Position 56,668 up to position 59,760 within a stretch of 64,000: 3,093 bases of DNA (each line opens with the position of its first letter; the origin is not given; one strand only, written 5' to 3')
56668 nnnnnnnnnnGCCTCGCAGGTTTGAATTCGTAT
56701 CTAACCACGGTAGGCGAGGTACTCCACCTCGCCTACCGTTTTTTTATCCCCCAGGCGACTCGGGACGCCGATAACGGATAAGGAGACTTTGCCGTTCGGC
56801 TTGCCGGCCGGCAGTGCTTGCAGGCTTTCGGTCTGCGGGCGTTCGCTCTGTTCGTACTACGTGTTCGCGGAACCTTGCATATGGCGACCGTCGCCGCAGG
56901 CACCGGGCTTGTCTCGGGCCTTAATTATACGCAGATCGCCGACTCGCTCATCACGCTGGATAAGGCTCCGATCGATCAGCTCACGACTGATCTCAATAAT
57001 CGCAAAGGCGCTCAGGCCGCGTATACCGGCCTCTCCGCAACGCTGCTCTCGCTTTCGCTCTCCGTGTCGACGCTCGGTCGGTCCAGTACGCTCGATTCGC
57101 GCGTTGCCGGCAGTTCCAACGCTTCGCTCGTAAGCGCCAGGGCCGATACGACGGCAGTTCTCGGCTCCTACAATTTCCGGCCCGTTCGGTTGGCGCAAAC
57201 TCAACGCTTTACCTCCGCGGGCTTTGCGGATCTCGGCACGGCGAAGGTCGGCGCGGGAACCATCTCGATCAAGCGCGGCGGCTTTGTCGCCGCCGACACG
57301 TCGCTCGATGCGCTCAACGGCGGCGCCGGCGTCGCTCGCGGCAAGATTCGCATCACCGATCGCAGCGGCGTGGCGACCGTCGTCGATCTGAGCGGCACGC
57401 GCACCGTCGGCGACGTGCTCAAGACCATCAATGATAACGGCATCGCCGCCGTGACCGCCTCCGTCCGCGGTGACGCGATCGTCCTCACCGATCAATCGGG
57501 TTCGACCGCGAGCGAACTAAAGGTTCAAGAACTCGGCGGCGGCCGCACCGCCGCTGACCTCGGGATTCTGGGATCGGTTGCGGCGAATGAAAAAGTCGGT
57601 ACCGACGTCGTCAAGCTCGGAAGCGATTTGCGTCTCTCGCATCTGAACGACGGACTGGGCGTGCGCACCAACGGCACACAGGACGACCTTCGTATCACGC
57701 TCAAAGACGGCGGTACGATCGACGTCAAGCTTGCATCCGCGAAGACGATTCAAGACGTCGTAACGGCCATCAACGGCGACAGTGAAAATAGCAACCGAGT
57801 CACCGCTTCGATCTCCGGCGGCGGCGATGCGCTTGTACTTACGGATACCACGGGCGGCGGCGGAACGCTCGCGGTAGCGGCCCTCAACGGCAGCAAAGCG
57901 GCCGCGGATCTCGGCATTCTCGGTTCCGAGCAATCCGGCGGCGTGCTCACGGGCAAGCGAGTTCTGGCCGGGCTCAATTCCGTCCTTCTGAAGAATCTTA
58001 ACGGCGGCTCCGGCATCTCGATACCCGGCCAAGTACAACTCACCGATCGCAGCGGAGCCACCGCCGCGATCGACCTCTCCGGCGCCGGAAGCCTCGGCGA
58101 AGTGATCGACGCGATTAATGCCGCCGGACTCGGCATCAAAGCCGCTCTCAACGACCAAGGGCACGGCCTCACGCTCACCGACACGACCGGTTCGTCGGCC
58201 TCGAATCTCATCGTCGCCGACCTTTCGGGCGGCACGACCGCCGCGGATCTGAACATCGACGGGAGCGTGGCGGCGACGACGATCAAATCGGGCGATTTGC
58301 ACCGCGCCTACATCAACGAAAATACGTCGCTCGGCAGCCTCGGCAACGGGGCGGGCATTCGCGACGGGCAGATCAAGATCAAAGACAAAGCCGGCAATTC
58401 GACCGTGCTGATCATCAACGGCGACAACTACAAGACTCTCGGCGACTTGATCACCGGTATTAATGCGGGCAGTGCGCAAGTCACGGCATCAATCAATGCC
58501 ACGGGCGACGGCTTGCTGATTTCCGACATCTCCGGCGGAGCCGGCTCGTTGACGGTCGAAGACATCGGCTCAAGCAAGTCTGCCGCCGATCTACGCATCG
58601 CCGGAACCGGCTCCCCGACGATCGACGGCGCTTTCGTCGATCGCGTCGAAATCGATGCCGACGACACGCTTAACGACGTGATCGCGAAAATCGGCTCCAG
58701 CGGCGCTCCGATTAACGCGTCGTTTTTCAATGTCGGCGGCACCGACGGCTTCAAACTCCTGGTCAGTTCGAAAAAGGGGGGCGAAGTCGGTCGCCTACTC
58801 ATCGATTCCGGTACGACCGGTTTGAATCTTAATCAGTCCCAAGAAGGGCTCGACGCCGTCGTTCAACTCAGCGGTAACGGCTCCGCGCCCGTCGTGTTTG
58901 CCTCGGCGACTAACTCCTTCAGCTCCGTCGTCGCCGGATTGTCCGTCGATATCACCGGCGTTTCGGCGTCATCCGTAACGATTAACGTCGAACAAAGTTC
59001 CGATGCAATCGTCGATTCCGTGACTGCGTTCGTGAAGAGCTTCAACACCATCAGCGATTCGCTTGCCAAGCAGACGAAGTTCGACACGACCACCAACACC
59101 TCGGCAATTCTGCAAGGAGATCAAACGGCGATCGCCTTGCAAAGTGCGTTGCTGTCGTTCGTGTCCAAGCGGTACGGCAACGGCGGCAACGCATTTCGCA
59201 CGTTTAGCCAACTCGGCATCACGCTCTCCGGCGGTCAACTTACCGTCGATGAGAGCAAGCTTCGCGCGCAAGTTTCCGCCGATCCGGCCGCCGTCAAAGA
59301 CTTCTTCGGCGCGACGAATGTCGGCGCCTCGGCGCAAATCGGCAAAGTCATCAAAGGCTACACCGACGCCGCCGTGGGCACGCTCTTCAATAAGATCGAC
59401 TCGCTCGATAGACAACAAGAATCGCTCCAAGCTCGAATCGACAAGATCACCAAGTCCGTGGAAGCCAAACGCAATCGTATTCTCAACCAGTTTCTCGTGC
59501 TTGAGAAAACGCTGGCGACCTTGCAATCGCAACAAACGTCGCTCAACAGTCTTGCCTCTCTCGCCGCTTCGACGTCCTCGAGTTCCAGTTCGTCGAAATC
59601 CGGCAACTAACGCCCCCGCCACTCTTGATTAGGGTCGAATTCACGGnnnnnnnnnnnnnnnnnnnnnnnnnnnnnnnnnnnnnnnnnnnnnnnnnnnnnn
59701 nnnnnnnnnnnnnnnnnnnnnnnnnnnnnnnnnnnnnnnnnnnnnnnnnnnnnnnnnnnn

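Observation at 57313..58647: Four tandem ~103-118-aa repeats in FliD, built from the same module found in FlgL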

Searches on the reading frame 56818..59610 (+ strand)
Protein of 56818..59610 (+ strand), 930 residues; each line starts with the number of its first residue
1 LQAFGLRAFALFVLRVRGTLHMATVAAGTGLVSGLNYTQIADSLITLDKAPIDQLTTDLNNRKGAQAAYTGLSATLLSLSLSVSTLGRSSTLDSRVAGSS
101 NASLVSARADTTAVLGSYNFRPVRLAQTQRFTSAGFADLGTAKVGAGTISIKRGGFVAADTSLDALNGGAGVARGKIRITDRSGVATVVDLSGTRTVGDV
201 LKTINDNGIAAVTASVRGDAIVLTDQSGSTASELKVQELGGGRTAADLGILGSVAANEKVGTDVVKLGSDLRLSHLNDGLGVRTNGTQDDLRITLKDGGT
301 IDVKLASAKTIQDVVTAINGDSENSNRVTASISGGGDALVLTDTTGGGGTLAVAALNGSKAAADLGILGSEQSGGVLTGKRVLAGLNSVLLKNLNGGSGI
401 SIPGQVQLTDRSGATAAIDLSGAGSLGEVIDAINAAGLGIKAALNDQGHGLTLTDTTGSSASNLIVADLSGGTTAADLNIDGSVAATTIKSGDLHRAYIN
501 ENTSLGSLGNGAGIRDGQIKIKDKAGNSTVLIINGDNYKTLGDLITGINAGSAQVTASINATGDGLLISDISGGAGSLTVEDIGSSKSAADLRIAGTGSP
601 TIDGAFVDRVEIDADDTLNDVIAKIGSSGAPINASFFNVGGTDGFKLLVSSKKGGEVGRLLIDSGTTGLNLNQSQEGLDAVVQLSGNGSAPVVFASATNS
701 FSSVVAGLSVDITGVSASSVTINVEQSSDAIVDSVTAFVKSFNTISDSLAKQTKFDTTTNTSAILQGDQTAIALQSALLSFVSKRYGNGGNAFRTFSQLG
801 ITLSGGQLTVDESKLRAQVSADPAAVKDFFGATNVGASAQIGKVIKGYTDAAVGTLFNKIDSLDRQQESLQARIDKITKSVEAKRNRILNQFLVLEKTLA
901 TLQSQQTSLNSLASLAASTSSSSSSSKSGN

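Call 3: search_protein_families(library=pfam, proteins=[window:56818-59610:+], max_evalue=1)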
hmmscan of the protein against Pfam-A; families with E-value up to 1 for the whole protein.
window:56818-59610:+ (930 aa): 7 families
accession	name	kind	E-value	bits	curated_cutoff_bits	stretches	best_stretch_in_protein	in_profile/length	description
PF07195.17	FliD_C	-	1.6e-38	132.9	25.4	1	679-903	3-235/236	Flagellar hook-associated protein 2 C-terminus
PF02465.23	FliD_N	-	1.2e-13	51.9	24.8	1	33-129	1-97/97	Flagellar hook-associated protein 2 N-terminus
PF07196.18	Flagellin_IN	-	4.8e-11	43.1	22.7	4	416-457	13-55/55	Flagellin hook IN motif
PF21403.4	OTU1_UBXL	-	0.00023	22.1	22.7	1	176-209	2-35/49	OTU1, UBXL domain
PF24388.1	Permuted_GreAB-C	-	0.028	14.5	27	0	440-460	16-36/54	Permuted GreAB-C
PF14282.11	FlxA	-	0.029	14.9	26.3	1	858-921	17-87/101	FlxA-like protein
PF13874.11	Nup54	-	0.17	12.3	30.5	0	734-818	44-115/140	Nucleoporin complex subunit 54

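Call 7: search_protein_families(library=ncbifam, proteins=[window:56818-59610:+], max_evalue=0.1)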
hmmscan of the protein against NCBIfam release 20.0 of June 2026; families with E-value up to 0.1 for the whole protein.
window:56818-59610:+ (930 aa): 9 families
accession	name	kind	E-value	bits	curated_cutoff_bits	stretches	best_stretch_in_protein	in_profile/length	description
NF005188.0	PRK06664.1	equivalog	2.3e-24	85.7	469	2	697-913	405-655/661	flagellar hook-associated protein FliD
NF005955.1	PRK08032.1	equivalog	1.1e-22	80.7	387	2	610-912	142-463/465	flagellar filament capping protein FliD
NF005281.0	PRK06798.1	equivalog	9.7e-22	77.5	375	2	610-913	142-434/440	flagellar hook-associated protein 2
NF009400.1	PRK12765.1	equivalog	3.4e-21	75.4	448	4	697-845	267-412/596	flagellar filament capping protein FliD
NF006282.1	PRK08453.1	equivalog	9.3e-17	60.7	500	1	669-885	425-648/673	flagellar filament capping protein FliD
NF005833.0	PRK07737.1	equivalog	4e-16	59.2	444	3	29-160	6-114/501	flagellar hook-associated protein 2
NF006435.1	PRK08724.1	equivalog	5.3e-11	42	580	2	673-909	433-667/672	flagellar filament capping protein FliD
NF005187.0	PRK06663.1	equivalog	4.5e-06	25.7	337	0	601-637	223-256/419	flagellar hook-associated protein 3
TIGR01709.2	typeII_sec_gspL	equivalog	0.074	12.1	65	0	862-924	268-332/392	type II secretion system protein GspL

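Call 10: find_homologous_proteins(query=window:56881-59610:+)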
Query window:56881-59610:+ (909 aa): 2567 proteins with E <= 0.001 among 8000 candidates; the best 120 are listed.
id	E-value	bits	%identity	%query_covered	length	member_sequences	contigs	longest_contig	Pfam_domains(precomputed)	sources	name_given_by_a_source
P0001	0.0e+0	1792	98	100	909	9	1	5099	PF07195.18,PF07196.19,PF02465.24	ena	-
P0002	0.0e+0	1492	81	97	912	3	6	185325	PF07195.18,PF07196.19,PF02465.24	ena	-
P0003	0.0e+0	1442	78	98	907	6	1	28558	PF07195.18,PF07196.19,PF02465.24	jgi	jgi:flagellar hook-associated protein 2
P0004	0.0e+0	1301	72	97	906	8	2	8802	PF27299.1,PF07195.18,PF07196.19,PF02465.24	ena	-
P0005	0.0e+0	1184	65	97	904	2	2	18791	PF07195.18,PF07196.19,PF02465.24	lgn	-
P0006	0.0e+0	1163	64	98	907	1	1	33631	PF07195.18,PF07196.19,PF02465.24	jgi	jgi:flagellar hook-associated protein 2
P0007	0.0e+0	1161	65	97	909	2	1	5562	PF07195.18,PF07196.19,PF02465.24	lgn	-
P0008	0.0e+0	1148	64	95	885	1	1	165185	PF27299.1,PF07195.18,PF07196.19,PF02465.24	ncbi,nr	ncbi:MAG: flagellar filament capping protein FliD [Planctomycetia bacterium]|nr:flagellar filament c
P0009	0.0e+0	1136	63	98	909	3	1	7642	PF07195.18,PF07196.19,PF02465.24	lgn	-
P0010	0.0e+0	1126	62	98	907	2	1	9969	PF07195.18,PF02465.24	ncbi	-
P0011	0.0e+0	1120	62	97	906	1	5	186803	PF27299.1,PF07195.18,PF07196.19,PF02465.24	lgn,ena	-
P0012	0.0e+0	1078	60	96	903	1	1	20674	PF07195.18,PF07196.19,PF02465.24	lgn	-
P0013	0.0e+0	1075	61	98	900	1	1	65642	PF07195.18,PF07196.19,PF02465.24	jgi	jgi:flagellar hook-associated protein 2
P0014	0.0e+0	1070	60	99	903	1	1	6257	PF27299.1,PF07195.18,PF02465.24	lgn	-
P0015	0.0e+0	1069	60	99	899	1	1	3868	PF27299.1,PF07195.18,PF07196.19,PF02465.24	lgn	-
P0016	0.0e+0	1051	61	97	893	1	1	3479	PF07195.18,PF07196.19,PF02465.24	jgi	jgi:flagellar hook-associated protein 2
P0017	0.0e+0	1044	59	96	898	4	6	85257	PF07195.18,PF07196.19,PF02465.24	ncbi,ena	-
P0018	0.0e+0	1043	58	99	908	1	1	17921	PF27299.1,PF07195.18,PF07196.19,PF02465.24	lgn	-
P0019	0.0e+0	1033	58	99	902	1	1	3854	PF07195.18,PF07196.19,PF02465.24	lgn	-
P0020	0.0e+0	1025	58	99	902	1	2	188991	PF07195.18,PF07196.19,PF02465.24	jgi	jgi:flagellar hook-associated protein 2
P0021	0.0e+0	1015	57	96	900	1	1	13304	PF07195.18,PF07196.19,PF02465.24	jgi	-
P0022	2.1e-297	1007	57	96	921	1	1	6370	PF07195.18,PF07196.19,PF02465.24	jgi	-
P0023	3.1e-288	977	56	98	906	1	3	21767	PF07195.18,PF07196.19,PF02465.24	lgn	-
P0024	3.3e-238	811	49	98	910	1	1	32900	PF07195.18,PF07196.19,PF02465.24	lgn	-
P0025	4.6e-234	798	49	99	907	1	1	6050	PF07195.18,PF07196.19,PF02465.24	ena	-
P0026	3.7e-232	791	48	98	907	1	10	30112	PF07195.18,PF07196.19,PF02465.24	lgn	-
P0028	2.2e-222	759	47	98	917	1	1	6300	PF07195.18,PF07196.19,PF02465.24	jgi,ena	-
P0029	1.9e-221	756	47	98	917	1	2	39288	PF07195.18,PF07196.19,PF02465.24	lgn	-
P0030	3.4e-220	752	47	98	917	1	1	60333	PF07195.18,PF07196.19,PF02465.24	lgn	-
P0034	1.5e-215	736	39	87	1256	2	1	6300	PF07195.18,PF07196.19,PF02465.24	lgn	-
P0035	2.4e-215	736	46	98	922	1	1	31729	PF07195.18,PF07196.19,PF02465.24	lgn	-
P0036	5.5e-215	735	39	86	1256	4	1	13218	PF07195.18,PF07196.19,PF02465.24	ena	-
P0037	2.9e-214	732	45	98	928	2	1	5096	PF07195.18,PF07196.19,PF02465.24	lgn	-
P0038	3.5e-214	732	46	99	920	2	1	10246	PF07195.18,PF07196.19,PF02465.24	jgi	jgi:flagellar hook-associated protein 2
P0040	7.9e-213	727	45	100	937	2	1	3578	PF07195.18,PF07196.19,PF02465.24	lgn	-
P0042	5.9e-212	725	46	99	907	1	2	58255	PF07195.18,PF07196.19,PF02465.24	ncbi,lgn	ncbi:MAG: flagellar filament capping protein FliD [Pirellulales bacterium]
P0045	4.6e-211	722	46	100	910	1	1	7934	PF07195.18,PF07196.19,PF02465.24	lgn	-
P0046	6.3e-211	721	47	100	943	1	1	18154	PF07195.18,PF07196.19,PF02465.24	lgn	-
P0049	2.1e-210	719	47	98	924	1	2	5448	PF07195.18,PF07196.19,PF02465.24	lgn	-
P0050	3.4e-210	719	46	98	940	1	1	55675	PF07195.18,PF07196.19,PF02465.24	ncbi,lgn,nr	ncbi:MAG TPA: flagellar filament capping protein FliD [Pirellulales bacterium]|nr:flagellar filament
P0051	7.2e-210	718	45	98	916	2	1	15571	PF07195.18,PF07196.19,PF02465.24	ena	-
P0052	8.1e-210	717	45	99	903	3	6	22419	PF07195.18,PF07196.19,PF02465.24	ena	-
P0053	1.6e-209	716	46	98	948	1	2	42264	PF07195.18,PF07196.19,PF02465.24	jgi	jgi:flagellar hook-associated protein 2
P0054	2.8e-209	716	46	99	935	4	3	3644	PF07195.18,PF07196.19,PF02465.24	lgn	-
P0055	7.7e-209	714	45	98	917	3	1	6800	PF07195.18,PF07196.19,PF02465.24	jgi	jgi:flagellar hook-associated protein 2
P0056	1.9e-208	713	46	98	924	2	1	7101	PF07195.18,PF07196.19,PF02465.24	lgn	-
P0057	2.5e-208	713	45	100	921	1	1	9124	PF07195.18,PF07196.19,PF02465.24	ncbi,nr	ncbi:MAG TPA: flagellar filament capping protein FliD, partial [Pirellulales bacterium]|nr:flagellar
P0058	5.4e-208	711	45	98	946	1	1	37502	PF07195.18,PF07196.19,PF02465.24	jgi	jgi:flagellar hook-associated protein 2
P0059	1.1e-207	710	46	98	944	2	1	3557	PF07195.18,PF07196.19,PF02465.24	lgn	-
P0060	3.5e-207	709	45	99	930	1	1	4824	PF07195.18,PF07196.19,PF02465.24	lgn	-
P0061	4.1e-207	708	45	98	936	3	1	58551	PF07195.18,PF07196.19,PF02465.24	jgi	-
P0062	8.9e-207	707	46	98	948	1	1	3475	PF07195.18,PF07196.19,PF02465.24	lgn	-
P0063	1.5e-206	707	45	98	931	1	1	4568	PF07195.18,PF07196.19,PF02465.24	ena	-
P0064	3.2e-206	706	46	98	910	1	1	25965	PF07195.18,PF07196.19,PF02465.24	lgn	-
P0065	5.8e-206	705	42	62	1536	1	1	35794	PF00754.32,PF07195.18,PF07196.19,PF02465.24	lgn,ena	-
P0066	1.3e-205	704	44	100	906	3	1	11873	PF07195.18,PF07196.19,PF02465.24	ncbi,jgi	jgi:flagellar hook-associated protein 2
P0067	1.3e-205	704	45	98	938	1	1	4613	PF07195.18,PF07196.19,PF02465.24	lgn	-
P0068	2.6e-205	703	46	98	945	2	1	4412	PF07195.18,PF07196.19,PF02465.24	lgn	-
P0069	3.5e-205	702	46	98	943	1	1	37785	PF07195.18,PF07196.19,PF02465.24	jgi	jgi:flagellar hook-associated protein 2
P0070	2.5e-203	696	44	97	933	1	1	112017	PF07195.18,PF07196.19,PF02465.24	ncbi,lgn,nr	ncbi:MAG TPA: flagellar filament capping protein FliD [Pirellulales bacterium]|nr:flagellar filament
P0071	1.1e-202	694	45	99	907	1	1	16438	PF07195.18,PF07196.19,PF02465.24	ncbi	-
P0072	5.1e-201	688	44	98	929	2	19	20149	PF07195.18,PF07196.19,PF02465.24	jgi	jgi:flagellar hook-associated protein 2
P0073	1.4e-200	687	45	99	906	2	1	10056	PF07195.18,PF07196.19,PF02465.24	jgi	jgi:flagellar hook-associated protein 2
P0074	1.1e-199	684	45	98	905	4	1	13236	PF07195.18,PF07196.19,PF02465.24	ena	-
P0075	7.9e-199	681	45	98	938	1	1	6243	PF07195.18,PF07196.19,PF02465.24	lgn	-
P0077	2.5e-198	679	44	100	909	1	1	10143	PF27299.1,PF07195.18,PF07196.19,PF02465.24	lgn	-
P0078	1.6e-196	673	43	62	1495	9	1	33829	PF27299.1,PF07195.18,PF07196.19,PF02465.24,PF21989.3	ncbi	-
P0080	2.6e-194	666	39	83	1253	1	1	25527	PF07195.18,PF07196.19,PF02465.24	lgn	-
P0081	1.2e-192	661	43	100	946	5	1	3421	PF07195.18,PF07196.19,PF02465.24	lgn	-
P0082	1.5e-192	660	43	99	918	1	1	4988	PF07195.18,PF07196.19,PF02465.24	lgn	-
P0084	9.9e-190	651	41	63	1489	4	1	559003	PF00754.32,PF27299.1,PF07195.18,PF22633.4,PF21403.5,PF07196.19,PF02465.24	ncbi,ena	-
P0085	1.9e-186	640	43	99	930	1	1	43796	PF07195.18,PF07196.19,PF02465.24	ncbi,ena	-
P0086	3.5e-186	639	50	80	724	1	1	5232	PF07195.18,PF07196.19,PF02465.24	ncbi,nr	ncbi:MAG TPA: flagellar filament capping protein FliD, partial [Pirellulales bacterium]|nr:flagellar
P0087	1.7e-184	634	39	84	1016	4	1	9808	PF27299.1,PF07195.18,PF07196.19,PF02465.24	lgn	-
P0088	1.1e-183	631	43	98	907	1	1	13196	PF07195.18,PF07196.19,PF02465.24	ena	-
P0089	7.4e-183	628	43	99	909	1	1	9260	PF07195.18,PF07196.19,PF02465.24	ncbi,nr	ncbi:MAG: flagellar filament capping protein FliD [Pirellulales bacterium]|nr:flagellar filament cap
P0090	3.3e-182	626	43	98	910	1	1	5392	PF07195.18,PF07196.19,PF02465.24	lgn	-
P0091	8.0e-182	625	40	90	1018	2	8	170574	PF07195.18,PF07196.19,PF02465.24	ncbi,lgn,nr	ncbi:MAG: flagellar filament capping protein FliD [Phycisphaerae bacterium]|nr:flagellar filament ca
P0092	1.2e-181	624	41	64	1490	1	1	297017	PF00754.32,PF27299.1,PF07195.18,PF07196.19,PF02465.24,PF02876.25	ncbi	-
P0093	1.0e-179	618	42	98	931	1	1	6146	PF07195.18,PF07196.19,PF02465.24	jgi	jgi:flagellar hook-associated protein 2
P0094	2.4e-178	613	39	63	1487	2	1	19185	PF00754.32,PF07195.18,PF22633.4,PF07196.19,PF02465.24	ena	-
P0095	4.2e-177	609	37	84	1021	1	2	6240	PF07195.18,PF07196.19,PF02465.24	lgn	-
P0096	3.3e-176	606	41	100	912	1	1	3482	PF07195.18,PF07196.19,PF02465.24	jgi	jgi:flagellar hook-associated protein 2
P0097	4.7e-176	606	42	99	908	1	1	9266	PF07195.18,PF07196.19,PF02465.24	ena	-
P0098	4.7e-176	606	47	83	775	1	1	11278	PF07195.18,PF07196.19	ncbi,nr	ncbi:MAG TPA: flagellar filament capping protein FliD, partial [Pirellulales bacterium]|nr:flagellar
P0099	7.6e-176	605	40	84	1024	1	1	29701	PF07195.18,PF07196.19,PF02465.24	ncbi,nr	ncbi:MAG: flagellar filament capping protein FliD [Phycisphaerae bacterium]|nr:flagellar filament ca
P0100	1.3e-175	604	59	58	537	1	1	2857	PF07195.18,PF07196.19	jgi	jgi:flagellar hook-associated protein 2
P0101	1.8e-175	604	42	63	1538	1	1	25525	PF00754.32,PF07195.18,PF07196.19,PF02465.24,PF02876.25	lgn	-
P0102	9.9e-175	601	43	97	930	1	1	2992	PF07195.18,PF07196.19,PF02465.24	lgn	-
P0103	2.6e-174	600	37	84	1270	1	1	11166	PF07195.18,PF07196.19,PF02465.24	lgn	-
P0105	6.1e-174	599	42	89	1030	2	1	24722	PF07195.18,PF07196.19,PF02465.24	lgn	-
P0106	1.1e-173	598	37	84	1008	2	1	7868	PF07195.18,PF07196.19,PF02465.24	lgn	-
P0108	3.5e-173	596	42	98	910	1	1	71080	PF07195.18,PF07196.19,PF02465.24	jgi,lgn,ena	-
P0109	4.5e-173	596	39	90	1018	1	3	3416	PF07195.18,PF07196.19,PF02465.24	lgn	-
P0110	6.8e-173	595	38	82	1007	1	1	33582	PF07195.18,PF07196.19,PF02465.24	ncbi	-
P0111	7.2e-173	595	37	83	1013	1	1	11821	PF07195.18,PF07196.19,PF02465.24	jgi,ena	-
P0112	1.2e-172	594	37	85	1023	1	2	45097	PF07195.18,PF07196.19,PF02465.24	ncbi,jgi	-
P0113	3.1e-172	593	38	85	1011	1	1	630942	PF07195.18,PF07196.19,PF02465.24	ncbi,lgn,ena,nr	ncbi:MAG TPA: flagellar filament capping protein FliD [Phycisphaerae bacterium]|nr:flagellar filamen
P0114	4.9e-172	592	43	98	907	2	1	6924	PF07195.18,PF07196.19,PF02465.24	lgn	-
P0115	1.2e-171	591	42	99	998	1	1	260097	PF07195.18,PF07196.19,PF02465.24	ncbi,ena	-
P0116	1.8e-171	591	37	85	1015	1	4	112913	PF07195.18,PF07196.19,PF02465.24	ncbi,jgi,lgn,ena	-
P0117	2.6e-171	590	42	98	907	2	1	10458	PF07195.18,PF07196.19,PF02465.24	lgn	-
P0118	5.4e-171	589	38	87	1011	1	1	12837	PF07195.18,PF07196.19,PF02465.24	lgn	-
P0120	1.1e-170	588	40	96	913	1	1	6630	PF07195.18,PF07196.19,PF02465.24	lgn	-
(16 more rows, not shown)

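Call 39: find_related_loci(query=A4, collection=genome_contigs, flank=10000)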
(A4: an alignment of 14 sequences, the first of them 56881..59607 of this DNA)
Query A4 (909 aa) in genome_contigs; peptide patterns used: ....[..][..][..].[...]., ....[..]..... (x = any residue, [..] = any of these).
98 stretches matched a pattern; 56 encode a relative of the query (tblastn E <= 1e-3); 56 distinct loci.
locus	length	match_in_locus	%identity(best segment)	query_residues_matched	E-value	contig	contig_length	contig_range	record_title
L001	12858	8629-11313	79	1-895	0e+0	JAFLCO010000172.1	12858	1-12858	MAG: Planctomycetota bacterium isolate UWPOB_PLAC3 gnl_X_NFCILEIE_172, whole genome shotgun sequence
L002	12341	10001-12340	72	1-782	0e+0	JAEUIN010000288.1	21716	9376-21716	MAG: Planctomycetaceae bacterium isolate new MAG-44 k141_1786862, whole genome shotgun sequence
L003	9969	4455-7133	62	1-893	0e+0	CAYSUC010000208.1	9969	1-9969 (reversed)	MAG TPA_asm: uncultured Planctomycetaceae bacterium isolate SRP173033_co1_65 genome assembly, contig: NODE_15984_length_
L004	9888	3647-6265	59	1-876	0e+0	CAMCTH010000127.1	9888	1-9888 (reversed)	MAG: Planctomicrobium piriforme isolate LH-02apr19-191 genome assembly, contig: LH-02apr19-C16166, whole genome shotgun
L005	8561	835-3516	45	1-894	0e+0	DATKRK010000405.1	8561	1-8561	MAG TPA_asm: Pirellulales bacterium isolate SMAG_U14026 k141_1239123, whole genome shotgun sequence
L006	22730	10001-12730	72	1-909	0e+0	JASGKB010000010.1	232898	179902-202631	MAG: Pirellulales bacterium isolate 5N533 JMF-2111-06-0005.ont.bin.533_9, whole genome shotgun sequence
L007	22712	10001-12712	46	1-904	0e+0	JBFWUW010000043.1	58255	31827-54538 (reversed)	MAG: Pirellulales bacterium isolate CA_2019_TPBF_8 NODE_3796_length_58255_cov_5.379731_TPBF, whole genome shotgun sequen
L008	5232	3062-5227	50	1-722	0e+0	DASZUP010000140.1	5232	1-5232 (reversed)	MAG TPA_asm: Pirellulales bacterium isolate SMAG_U6108 k141_6595, whole genome shotgun sequence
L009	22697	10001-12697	41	1-891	2e-174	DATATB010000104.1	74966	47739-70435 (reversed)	MAG TPA_asm: Pirellulales bacterium isolate SMAG_U5535 k141_1091778, whole genome shotgun sequence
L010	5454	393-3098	40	1-894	3e-174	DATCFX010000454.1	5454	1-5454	MAG TPA_asm: Pirellulales bacterium isolate SMAG_U7791 k141_104393, whole genome shotgun sequence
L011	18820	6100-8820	46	1-904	0e+0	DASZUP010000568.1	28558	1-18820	MAG TPA_asm: Pirellulales bacterium isolate SMAG_U6108 k141_29443, whole genome shotgun sequence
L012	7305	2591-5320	39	1-901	2e-163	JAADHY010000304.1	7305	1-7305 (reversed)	MAG: Planctomycetota bacterium isolate M_MetaBat.224 contig-127_18128, whole genome shotgun sequence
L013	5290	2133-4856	38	1-897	1e-160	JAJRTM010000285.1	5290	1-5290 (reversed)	MAG: Planctomycetota bacterium isolate Dive96_bin1.64 k141_1287681, whole genome shotgun sequence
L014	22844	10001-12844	39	1-898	9e-154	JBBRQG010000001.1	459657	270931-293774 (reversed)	MAG: Tepidisphaerales bacterium isolate metawrap_la1_21 W_la1_21_k141_880414L_459657_cov_22.8751, whole genome shotgun s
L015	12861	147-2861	37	1-894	8e-150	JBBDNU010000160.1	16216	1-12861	MAG: Planctomycetales bacterium isolate LejiaB_67_431 Lejia_B_4463_length_16216_cov_246, whole genome shotgun sequence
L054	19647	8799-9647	37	116-571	5e-12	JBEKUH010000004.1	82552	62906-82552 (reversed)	MAG: Tepidisphaeraceae bacterium isolate SPRUCE 577 SPRUCE_577_4, whole genome shotgun sequence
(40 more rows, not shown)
